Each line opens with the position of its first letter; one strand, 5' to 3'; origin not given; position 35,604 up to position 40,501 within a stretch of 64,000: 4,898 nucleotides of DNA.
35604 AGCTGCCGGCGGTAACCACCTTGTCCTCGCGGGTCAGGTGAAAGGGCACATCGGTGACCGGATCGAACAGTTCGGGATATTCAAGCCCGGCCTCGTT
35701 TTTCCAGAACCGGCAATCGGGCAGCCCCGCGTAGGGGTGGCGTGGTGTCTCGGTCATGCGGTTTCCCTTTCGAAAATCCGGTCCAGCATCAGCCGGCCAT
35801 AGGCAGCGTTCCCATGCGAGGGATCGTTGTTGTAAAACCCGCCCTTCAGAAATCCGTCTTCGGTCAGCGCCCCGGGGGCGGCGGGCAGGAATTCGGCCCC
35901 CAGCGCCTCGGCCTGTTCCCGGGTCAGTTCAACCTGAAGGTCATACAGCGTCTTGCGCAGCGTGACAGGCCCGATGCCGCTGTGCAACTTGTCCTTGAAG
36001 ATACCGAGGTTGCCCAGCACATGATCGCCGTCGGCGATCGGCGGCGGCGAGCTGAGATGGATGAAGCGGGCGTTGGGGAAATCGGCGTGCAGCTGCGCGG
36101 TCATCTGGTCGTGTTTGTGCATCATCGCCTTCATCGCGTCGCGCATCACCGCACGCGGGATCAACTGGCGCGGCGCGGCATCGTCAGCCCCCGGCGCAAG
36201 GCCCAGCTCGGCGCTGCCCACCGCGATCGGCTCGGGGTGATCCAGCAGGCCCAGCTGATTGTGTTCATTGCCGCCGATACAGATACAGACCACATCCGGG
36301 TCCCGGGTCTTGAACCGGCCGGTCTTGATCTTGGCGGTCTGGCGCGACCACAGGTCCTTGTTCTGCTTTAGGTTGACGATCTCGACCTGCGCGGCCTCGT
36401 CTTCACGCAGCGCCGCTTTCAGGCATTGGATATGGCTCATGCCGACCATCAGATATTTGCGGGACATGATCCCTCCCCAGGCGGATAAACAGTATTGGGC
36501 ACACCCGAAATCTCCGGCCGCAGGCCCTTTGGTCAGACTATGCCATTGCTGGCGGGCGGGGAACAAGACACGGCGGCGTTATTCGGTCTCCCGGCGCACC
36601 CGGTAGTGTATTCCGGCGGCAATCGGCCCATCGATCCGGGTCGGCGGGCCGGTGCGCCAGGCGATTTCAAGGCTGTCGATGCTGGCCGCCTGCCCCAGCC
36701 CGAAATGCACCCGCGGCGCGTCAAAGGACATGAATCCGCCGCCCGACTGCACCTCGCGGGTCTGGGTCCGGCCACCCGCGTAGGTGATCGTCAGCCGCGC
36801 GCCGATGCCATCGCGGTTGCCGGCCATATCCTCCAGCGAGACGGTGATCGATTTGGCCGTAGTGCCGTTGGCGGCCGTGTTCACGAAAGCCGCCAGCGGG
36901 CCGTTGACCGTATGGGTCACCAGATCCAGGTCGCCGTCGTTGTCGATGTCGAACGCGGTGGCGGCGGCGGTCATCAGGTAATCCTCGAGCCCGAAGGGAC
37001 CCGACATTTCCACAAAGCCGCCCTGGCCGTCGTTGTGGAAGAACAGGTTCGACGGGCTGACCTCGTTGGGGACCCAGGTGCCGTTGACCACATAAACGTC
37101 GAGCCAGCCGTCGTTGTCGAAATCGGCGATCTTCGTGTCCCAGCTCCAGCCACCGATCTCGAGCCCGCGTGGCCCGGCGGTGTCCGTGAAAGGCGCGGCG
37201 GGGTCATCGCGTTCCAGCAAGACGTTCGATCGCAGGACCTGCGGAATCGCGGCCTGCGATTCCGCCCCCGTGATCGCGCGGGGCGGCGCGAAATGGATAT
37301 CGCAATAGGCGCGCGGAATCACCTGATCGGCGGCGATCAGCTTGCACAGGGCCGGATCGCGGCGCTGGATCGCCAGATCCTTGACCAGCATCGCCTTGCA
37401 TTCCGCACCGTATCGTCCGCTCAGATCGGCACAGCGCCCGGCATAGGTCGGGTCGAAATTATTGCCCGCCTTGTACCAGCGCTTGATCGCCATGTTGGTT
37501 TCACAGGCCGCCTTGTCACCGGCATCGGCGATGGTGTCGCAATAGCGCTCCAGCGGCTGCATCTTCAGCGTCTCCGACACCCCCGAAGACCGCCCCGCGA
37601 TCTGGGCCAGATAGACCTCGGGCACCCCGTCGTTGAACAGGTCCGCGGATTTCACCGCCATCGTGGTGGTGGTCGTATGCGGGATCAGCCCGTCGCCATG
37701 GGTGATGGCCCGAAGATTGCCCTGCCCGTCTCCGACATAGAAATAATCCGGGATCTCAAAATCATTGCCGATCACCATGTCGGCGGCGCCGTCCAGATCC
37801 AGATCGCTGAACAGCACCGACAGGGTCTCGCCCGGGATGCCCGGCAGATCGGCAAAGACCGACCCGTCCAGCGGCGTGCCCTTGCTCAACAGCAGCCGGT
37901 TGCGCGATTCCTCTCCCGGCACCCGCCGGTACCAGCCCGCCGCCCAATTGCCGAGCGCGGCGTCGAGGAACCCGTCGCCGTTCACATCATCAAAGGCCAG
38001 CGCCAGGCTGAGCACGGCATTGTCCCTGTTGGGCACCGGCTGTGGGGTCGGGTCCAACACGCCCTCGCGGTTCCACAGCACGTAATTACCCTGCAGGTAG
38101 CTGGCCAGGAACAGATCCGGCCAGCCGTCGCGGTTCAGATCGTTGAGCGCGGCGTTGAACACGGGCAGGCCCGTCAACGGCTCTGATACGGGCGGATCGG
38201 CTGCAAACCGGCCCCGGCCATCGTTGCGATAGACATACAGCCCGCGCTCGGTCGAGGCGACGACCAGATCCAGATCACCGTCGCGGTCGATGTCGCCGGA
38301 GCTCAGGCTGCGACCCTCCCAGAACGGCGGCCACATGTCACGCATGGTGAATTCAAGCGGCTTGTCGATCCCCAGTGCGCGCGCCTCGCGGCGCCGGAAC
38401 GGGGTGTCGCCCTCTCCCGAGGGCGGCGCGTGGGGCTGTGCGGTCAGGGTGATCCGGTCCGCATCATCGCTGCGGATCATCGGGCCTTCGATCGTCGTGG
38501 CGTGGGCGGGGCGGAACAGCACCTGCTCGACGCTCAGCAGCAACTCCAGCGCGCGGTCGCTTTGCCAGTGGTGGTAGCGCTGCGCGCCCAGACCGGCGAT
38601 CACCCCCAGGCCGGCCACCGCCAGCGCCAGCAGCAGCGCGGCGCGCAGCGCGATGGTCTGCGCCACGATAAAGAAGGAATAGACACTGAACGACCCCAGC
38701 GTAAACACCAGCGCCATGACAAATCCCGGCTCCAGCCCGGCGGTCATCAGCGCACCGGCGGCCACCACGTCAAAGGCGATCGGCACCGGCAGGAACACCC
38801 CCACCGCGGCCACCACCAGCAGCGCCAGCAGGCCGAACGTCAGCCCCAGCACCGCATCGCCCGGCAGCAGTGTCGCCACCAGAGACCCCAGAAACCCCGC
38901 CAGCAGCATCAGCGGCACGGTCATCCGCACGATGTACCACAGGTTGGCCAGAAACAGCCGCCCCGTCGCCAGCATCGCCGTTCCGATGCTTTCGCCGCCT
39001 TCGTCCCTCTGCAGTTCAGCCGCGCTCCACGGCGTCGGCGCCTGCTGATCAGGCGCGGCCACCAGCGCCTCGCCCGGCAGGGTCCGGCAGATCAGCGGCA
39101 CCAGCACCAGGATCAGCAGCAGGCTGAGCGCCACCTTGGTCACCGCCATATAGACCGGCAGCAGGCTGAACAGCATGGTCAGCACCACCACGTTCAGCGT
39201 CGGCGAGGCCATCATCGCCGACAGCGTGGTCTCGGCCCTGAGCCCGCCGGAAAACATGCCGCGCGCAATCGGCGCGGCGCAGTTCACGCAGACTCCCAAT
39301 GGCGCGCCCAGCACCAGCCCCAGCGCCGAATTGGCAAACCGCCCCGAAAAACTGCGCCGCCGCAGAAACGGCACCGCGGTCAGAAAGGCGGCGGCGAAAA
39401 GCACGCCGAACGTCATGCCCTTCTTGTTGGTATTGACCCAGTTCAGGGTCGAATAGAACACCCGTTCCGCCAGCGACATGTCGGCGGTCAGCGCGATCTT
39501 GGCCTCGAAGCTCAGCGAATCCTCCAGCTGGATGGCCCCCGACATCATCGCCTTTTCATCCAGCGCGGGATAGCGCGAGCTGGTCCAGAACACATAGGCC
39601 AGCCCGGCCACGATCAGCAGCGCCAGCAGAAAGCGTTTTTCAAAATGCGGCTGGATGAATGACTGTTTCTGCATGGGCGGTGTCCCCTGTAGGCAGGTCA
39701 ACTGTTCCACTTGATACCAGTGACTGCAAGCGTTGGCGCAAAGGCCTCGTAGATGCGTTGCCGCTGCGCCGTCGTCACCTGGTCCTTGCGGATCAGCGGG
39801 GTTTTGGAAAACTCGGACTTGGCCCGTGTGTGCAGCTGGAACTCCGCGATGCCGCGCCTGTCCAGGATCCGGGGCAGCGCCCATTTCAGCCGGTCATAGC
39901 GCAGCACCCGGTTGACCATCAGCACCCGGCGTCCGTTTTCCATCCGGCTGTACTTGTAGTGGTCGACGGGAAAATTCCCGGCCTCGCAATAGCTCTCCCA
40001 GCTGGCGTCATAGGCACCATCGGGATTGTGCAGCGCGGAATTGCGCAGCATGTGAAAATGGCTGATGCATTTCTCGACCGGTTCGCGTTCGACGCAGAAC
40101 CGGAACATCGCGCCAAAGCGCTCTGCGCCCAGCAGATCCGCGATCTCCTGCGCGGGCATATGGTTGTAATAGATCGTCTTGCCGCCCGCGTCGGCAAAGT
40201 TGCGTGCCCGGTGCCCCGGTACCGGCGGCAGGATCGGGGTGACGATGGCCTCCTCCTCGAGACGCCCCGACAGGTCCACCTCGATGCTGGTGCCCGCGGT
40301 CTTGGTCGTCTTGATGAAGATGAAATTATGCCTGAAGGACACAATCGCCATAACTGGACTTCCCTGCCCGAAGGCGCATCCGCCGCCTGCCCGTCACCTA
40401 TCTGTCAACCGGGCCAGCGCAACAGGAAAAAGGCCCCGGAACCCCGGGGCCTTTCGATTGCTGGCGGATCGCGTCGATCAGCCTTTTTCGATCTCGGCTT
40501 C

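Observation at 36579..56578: Candidate undescribed system: dedicated T2SS with linked fibre cargo, Sel1 proteins and a permease-propeller, nested in a sulfated-polysaccharide locus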

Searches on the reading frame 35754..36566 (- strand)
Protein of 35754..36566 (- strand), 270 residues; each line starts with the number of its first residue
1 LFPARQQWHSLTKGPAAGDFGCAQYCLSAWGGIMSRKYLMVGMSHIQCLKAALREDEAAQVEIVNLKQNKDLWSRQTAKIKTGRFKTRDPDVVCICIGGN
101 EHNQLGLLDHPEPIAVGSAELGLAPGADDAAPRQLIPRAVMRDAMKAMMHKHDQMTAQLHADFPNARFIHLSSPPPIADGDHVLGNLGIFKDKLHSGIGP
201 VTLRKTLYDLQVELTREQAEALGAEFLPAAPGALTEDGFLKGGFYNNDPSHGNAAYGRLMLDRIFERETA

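Call 7: search_protein_families(library=pfam, proteins=[window:35754-36566:-], max_evalue=0.01)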
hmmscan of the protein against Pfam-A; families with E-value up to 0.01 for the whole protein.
window:35754-36566:- (270 aa): 1 family
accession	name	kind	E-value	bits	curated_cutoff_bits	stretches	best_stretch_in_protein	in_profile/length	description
PF13472.12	Lipase_GDSL_2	-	0.008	17.1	32.9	0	84-229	57-149/178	GDSL-like Lipase/Acylhydrolase family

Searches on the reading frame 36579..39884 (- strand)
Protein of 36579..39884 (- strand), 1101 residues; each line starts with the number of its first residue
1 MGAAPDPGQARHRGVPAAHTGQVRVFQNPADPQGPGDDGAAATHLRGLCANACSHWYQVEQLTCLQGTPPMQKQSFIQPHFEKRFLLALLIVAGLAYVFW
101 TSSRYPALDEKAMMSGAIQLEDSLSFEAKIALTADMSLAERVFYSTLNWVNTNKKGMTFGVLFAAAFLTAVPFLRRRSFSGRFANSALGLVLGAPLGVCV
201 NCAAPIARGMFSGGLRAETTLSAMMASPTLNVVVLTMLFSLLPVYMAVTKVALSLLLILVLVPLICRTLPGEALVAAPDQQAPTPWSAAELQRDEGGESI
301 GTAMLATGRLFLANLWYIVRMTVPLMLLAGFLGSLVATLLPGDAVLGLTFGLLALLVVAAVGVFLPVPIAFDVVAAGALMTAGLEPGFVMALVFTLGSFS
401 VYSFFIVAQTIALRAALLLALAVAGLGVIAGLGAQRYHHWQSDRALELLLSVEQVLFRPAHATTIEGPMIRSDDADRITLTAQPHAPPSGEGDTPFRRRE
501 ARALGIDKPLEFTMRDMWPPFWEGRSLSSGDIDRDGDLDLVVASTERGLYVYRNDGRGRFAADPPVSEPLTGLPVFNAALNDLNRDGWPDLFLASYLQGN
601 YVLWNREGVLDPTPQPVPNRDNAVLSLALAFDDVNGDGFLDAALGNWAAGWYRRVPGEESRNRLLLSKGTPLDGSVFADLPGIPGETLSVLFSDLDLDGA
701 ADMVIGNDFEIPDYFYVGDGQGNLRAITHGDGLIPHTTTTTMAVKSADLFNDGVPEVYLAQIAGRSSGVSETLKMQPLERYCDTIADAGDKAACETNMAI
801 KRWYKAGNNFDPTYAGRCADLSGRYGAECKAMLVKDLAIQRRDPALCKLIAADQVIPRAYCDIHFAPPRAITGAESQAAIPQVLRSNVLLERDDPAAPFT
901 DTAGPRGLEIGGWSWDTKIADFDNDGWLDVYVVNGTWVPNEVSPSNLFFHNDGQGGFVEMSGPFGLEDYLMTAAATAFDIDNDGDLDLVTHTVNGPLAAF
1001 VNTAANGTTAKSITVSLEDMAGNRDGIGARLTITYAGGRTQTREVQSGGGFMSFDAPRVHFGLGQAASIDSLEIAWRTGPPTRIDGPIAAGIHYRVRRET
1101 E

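Call 3: search_protein_families(library=pfam, proteins=[window:36579-39884:-], max_evalue=0.01)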
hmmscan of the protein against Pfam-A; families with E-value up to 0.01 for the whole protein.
window:36579-39884:- (1101 aa): 4 families
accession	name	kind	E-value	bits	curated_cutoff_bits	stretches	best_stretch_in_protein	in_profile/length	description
PF13517.12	FG-GAP_3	-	1.3e-33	115.9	26.9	5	582-642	1-59/61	FG-GAP-like repeat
PF07593.17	UnbV_ASPIC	-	2.9e-18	66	23.4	1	1026-1086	1-60/68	ASPIC and UnbV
PF01839.29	FG-GAP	-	6e-13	48.8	22.1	1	524-548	2-26/37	FG-GAP repeat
PF03773.19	ArsP_1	-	1.9e-12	47.4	32.3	1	182-432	48-290/294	Predicted permease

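Call 11: search_protein_families(library=ncbifam, proteins=[window:36579-39884:-], max_evalue=0.01)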
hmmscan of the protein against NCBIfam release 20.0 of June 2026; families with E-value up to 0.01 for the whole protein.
window:36579-39884:- (1101 aa): 3 families
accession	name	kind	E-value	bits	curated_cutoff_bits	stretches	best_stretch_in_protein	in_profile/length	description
NF033936.1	CuZnOut_SO0444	equivalog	1.1e-10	41.3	300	1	135-245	179-289/351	SO_0444 family Cu/Zn efflux transporter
NF040736.1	efflux_SaoE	equivalog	1.2e-05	24.8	325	1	181-431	48-291/352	efflux transporter SaoE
NF047539.1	XAC2610_fam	domain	0.0023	18.4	35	0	918-960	2-43/89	XAC2610-related protein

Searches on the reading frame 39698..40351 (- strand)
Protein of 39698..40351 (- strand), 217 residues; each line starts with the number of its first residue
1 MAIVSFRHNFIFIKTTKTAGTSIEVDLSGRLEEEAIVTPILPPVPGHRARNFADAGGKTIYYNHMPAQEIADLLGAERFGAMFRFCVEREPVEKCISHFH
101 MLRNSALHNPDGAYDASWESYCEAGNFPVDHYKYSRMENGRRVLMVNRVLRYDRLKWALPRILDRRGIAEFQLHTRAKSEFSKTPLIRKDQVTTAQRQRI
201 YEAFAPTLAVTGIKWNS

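Call 3: search_protein_families(library=pfam, proteins=[window:39698-40351:-], max_evalue=0.01)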
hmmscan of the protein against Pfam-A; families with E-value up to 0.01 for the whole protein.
window:39698-40351:- (217 aa): 0 families

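Call 11: search_protein_families(library=ncbifam, proteins=[window:39698-40351:-], max_evalue=0.01)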
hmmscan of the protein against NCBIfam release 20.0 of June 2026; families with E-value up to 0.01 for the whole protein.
window:39698-40351:- (217 aa): 0 families

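Call 12: search_protein_families(library=pfam, proteins=[window:39698-40351:-], max_evalue=10)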
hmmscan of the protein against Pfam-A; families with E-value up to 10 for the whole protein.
window:39698-40351:- (217 aa): 0 families

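Call 44: search_solved_structures(query=window:39698-40351:-, max_evalue=10, show_alignments=1)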
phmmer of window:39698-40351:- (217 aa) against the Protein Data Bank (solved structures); distinct sequences matched with E-value up to 10: 1.
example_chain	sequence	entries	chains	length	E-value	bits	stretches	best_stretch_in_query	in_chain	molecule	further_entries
4y7t_A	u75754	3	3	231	0.47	13.4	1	42-94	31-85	Nucleotidyl transferase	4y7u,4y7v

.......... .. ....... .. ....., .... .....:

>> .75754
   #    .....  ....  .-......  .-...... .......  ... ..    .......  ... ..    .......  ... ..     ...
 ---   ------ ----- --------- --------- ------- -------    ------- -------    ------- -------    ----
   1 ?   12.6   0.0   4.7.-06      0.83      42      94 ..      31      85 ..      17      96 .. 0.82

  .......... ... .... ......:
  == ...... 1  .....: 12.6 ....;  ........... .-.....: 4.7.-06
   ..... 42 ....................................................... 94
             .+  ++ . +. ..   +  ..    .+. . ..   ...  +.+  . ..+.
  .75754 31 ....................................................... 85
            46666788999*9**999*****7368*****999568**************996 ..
